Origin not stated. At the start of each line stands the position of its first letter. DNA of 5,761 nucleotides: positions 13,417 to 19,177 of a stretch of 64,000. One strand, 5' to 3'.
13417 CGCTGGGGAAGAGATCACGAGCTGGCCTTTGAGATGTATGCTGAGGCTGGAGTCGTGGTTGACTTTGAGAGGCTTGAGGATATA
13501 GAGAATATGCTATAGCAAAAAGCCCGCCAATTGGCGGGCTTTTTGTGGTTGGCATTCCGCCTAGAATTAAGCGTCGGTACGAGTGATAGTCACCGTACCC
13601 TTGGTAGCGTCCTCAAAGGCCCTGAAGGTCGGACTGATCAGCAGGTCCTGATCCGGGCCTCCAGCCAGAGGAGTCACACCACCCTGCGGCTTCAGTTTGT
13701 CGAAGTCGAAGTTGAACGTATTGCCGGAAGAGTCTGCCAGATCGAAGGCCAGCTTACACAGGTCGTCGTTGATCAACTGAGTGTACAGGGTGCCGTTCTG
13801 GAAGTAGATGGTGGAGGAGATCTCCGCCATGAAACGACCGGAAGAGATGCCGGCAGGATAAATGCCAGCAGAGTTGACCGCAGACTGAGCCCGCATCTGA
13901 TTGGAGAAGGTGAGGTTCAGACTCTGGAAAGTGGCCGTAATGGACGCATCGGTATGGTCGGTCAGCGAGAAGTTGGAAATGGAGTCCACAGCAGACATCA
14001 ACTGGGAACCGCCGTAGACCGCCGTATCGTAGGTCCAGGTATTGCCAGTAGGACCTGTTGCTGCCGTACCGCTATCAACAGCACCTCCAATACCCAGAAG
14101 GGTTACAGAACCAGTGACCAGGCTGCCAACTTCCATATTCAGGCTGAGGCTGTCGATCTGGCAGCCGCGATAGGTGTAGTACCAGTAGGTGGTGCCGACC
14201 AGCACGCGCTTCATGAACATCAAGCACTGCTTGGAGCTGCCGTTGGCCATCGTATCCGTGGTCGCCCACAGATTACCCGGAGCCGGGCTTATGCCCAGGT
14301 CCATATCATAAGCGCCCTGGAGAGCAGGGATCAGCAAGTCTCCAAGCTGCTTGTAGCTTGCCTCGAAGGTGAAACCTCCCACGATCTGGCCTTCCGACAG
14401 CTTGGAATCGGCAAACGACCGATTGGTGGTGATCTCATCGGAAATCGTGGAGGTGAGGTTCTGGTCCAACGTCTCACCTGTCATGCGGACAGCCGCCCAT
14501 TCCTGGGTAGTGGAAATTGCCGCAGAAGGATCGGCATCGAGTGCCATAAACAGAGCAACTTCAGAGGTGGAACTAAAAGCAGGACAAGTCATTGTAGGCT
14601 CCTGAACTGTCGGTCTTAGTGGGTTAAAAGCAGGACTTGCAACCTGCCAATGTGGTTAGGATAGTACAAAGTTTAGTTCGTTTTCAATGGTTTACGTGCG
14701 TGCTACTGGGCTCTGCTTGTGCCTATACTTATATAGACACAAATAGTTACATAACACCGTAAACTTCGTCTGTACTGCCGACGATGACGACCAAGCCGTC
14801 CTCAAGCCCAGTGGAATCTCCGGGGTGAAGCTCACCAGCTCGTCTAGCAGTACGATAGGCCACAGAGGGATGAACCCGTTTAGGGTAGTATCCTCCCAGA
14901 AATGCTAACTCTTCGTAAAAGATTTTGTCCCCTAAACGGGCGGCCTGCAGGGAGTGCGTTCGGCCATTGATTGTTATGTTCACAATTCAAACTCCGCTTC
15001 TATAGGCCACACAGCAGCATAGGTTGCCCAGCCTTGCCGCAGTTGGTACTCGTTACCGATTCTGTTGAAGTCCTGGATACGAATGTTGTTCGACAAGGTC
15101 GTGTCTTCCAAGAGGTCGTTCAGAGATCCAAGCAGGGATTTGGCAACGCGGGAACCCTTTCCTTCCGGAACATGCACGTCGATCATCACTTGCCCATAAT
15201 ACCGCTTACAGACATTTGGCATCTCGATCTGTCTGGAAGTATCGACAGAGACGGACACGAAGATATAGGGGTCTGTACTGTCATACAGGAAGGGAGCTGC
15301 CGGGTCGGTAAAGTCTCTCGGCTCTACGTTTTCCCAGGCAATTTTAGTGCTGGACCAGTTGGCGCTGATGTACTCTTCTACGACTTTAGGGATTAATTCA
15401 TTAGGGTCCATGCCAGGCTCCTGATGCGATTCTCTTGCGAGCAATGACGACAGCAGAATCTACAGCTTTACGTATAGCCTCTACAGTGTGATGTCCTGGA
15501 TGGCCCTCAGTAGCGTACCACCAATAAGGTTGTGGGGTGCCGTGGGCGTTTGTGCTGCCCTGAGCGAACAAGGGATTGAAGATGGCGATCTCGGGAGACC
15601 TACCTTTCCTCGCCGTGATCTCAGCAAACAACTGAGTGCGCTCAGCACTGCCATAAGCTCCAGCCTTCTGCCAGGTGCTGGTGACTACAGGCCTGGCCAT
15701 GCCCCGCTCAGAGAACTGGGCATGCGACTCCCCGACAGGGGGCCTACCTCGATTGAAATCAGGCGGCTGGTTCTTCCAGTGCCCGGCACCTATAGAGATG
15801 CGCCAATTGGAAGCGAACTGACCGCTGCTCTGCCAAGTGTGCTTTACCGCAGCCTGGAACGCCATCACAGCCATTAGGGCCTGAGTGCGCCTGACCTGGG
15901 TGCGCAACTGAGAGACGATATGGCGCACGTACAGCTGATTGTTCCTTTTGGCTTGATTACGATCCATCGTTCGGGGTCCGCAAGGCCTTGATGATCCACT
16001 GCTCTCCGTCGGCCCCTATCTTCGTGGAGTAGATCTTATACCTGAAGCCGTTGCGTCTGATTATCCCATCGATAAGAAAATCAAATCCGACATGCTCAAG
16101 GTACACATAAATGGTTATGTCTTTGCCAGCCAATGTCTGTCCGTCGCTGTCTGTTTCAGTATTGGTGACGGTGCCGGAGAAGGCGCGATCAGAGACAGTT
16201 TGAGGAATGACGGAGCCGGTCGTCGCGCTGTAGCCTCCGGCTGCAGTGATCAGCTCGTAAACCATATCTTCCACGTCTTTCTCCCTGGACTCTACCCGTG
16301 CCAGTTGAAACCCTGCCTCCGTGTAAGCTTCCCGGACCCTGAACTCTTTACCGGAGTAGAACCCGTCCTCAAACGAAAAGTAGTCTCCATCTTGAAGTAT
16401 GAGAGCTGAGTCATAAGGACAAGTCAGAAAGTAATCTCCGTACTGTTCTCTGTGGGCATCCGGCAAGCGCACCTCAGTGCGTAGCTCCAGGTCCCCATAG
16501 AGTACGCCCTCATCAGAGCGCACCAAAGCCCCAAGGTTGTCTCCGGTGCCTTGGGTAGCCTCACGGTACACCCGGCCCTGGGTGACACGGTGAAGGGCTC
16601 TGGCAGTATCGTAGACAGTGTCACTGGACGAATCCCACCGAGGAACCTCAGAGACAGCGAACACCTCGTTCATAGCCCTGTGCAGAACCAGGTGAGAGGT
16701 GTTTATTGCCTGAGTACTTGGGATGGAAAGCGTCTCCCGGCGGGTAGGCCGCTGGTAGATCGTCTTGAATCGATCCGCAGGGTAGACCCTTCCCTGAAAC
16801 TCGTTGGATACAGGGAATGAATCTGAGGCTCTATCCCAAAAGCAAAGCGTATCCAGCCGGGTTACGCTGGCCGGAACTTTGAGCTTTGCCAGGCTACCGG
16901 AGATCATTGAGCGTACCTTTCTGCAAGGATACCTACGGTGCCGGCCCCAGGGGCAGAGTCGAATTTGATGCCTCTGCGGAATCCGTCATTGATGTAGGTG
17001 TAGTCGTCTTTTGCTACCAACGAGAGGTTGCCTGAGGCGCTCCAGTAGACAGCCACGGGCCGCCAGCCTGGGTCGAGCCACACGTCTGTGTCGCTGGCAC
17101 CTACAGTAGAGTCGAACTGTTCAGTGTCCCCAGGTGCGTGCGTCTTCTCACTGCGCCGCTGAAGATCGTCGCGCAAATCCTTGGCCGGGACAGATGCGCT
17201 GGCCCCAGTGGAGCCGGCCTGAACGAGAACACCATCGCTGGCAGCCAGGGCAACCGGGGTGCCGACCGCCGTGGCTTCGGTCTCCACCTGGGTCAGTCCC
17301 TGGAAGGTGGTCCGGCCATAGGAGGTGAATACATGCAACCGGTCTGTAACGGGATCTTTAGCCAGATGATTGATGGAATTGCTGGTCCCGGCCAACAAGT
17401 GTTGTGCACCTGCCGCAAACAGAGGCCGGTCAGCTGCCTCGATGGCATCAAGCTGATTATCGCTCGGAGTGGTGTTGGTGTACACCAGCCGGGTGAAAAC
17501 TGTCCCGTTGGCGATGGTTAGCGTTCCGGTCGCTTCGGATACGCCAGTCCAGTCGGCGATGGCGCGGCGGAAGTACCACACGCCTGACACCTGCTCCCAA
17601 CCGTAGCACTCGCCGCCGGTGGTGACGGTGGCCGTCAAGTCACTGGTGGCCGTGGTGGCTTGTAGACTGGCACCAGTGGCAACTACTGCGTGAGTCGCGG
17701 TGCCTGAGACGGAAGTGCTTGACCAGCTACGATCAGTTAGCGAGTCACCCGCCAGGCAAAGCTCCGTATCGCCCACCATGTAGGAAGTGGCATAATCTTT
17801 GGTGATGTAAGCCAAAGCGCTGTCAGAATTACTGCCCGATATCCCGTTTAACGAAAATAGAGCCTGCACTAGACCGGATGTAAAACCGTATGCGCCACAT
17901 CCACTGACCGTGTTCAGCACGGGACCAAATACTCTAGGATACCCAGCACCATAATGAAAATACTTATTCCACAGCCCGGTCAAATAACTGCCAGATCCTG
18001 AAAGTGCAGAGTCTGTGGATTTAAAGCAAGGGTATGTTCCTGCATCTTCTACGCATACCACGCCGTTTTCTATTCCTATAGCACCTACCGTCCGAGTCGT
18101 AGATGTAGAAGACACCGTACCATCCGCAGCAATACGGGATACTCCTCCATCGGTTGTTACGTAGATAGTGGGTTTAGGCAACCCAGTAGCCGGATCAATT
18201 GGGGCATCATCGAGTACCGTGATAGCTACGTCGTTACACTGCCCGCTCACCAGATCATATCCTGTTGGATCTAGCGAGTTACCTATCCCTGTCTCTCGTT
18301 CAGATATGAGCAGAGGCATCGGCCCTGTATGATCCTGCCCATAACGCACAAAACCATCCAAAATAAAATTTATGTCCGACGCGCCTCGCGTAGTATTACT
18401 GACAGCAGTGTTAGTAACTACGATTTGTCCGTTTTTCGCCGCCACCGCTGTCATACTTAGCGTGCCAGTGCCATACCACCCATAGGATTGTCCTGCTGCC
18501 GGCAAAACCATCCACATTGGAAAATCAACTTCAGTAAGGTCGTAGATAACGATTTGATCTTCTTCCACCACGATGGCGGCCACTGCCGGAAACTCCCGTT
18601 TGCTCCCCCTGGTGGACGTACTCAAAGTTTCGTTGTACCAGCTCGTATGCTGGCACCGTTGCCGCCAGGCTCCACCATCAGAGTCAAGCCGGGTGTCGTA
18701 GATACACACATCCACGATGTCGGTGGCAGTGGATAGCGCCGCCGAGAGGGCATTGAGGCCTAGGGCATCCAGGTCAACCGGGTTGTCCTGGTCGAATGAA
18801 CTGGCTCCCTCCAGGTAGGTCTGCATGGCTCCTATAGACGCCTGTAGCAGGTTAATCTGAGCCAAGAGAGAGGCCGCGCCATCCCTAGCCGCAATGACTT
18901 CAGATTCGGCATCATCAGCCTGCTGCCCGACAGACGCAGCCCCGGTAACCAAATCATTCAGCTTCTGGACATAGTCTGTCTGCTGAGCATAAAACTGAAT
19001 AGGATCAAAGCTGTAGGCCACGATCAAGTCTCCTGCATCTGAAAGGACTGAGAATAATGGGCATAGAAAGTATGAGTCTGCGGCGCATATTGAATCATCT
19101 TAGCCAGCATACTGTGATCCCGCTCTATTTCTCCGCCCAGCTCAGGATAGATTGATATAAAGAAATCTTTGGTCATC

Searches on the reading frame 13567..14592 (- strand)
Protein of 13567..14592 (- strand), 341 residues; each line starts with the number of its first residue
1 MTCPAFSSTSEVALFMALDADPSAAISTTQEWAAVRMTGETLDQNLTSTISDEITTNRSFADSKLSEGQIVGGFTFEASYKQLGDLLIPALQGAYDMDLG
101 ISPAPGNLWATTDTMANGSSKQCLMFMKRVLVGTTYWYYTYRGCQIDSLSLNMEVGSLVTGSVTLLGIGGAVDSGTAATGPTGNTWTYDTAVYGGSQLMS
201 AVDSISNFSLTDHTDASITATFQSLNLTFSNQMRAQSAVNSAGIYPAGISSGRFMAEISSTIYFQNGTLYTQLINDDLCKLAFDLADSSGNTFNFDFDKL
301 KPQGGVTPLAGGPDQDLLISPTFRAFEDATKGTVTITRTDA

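Call 22: search_protein_families(library=phrogs, proteins=[window:13567-14592:-])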
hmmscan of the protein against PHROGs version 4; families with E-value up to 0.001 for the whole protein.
window:13567-14592:- (341 aa): 1 family
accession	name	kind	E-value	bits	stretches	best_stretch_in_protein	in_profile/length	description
phrog_290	-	tail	4.4e-40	139.2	1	28-339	34-327/411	minor tail protein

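Call 23: search_protein_families(library=pfam, proteins=[window:13567-14592:-], max_evalue=0.01)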
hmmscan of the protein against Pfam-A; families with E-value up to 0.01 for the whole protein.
window:13567-14592:- (341 aa): 1 family
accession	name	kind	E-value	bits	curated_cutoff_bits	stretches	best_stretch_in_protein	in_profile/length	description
PF18906.5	Phage_tube_2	-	9.6e-25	88.1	27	1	33-322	20-263/266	Phage tail tube protein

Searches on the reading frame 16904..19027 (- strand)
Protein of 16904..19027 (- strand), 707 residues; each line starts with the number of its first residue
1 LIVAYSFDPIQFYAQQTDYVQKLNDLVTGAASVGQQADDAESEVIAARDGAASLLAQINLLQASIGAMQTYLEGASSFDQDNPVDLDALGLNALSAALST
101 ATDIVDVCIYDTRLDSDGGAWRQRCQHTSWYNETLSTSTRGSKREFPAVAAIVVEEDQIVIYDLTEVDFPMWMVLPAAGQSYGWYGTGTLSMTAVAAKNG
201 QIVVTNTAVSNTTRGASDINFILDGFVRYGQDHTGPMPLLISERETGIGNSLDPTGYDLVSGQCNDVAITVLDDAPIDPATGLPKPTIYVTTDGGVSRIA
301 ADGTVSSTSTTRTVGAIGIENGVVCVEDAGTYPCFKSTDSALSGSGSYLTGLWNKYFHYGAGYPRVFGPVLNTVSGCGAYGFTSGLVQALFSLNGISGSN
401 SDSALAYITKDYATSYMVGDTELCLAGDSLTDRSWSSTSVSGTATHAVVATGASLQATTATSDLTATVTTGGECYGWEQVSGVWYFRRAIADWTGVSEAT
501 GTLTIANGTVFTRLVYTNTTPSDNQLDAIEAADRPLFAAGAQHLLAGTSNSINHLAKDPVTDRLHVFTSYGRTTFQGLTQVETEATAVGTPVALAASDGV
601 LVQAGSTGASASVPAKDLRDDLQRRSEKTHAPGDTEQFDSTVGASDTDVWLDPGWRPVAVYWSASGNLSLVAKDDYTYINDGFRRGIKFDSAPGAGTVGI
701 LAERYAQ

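Call 22: search_protein_families(library=phrogs, proteins=[window:16904-19027:-])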
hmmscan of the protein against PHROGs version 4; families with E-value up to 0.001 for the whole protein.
window:16904-19027:- (707 aa): 0 families

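Call 23: search_protein_families(library=pfam, proteins=[window:16904-19027:-], max_evalue=0.01)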
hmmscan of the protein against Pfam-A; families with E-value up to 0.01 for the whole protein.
window:16904-19027:- (707 aa): 0 families

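Call 76: search_solved_structures(query=window:16904-19027:-, max_evalue=1)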
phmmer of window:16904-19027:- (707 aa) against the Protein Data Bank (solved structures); distinct sequences matched with E-value up to 1: 0.

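Call 77: search_protein_families(library=ncbifam, proteins=[window:16904-19027:-], max_evalue=0.01)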
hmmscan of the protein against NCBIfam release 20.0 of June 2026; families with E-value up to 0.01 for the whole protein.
window:16904-19027:- (707 aa): 0 families
